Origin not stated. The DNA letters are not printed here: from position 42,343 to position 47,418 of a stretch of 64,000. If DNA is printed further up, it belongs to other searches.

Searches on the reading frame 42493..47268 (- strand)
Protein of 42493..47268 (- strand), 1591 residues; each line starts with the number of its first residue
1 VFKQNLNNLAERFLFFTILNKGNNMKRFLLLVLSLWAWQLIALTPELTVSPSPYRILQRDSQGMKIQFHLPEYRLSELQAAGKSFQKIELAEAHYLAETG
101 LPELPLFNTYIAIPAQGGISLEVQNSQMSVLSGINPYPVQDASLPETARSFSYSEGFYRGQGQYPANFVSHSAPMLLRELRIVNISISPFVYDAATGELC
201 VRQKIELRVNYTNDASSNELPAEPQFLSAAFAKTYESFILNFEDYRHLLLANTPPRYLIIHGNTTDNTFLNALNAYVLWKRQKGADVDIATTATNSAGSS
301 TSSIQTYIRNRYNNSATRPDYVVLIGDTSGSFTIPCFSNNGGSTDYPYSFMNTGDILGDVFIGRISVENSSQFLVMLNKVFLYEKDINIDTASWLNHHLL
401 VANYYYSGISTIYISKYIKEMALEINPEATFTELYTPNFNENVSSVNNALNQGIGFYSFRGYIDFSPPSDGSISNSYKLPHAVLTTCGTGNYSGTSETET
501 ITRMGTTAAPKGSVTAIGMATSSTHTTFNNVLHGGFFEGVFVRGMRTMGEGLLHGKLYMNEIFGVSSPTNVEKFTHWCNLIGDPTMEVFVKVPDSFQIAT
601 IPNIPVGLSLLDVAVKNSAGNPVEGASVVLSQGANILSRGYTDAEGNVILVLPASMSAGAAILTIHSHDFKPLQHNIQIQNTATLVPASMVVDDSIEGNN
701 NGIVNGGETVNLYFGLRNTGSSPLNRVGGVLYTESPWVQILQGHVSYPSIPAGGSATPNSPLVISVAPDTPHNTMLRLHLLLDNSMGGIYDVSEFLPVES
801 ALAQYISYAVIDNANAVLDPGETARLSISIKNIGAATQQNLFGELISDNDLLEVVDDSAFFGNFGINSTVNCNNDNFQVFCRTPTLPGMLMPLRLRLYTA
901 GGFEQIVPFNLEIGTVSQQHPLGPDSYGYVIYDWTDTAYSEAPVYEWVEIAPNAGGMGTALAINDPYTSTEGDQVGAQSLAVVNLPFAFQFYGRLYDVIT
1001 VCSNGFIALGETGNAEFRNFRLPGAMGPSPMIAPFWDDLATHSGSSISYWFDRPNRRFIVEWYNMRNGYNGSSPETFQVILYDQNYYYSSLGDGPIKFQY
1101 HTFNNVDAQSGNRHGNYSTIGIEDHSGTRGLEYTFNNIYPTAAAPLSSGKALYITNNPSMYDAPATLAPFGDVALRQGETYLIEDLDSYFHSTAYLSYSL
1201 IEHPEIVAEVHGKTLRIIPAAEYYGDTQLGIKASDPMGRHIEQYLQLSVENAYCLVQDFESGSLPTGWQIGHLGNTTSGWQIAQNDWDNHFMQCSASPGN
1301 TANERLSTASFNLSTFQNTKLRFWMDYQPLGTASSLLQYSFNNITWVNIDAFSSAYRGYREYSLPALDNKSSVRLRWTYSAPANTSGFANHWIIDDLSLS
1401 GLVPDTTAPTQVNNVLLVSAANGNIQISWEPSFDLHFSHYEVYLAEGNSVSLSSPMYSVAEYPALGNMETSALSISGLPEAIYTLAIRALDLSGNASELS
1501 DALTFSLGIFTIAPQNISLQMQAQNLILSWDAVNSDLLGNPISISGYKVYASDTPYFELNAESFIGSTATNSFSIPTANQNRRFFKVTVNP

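Call 73: search_protein_families(library=pfam, proteins=[window:42493-47268:-], max_evalue=0.00001)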
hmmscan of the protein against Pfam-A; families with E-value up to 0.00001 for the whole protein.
window:42493-47268:- (1591 aa): 2 families
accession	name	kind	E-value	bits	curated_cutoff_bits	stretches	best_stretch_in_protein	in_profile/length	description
PF01364.23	Peptidase_C25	-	1.6e-50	172.8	23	1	257-588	1-374/374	Peptidase family C25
PF08126.16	Propeptide_C25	-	3.2e-22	79.1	22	1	51-245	9-201/205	Propeptide_C25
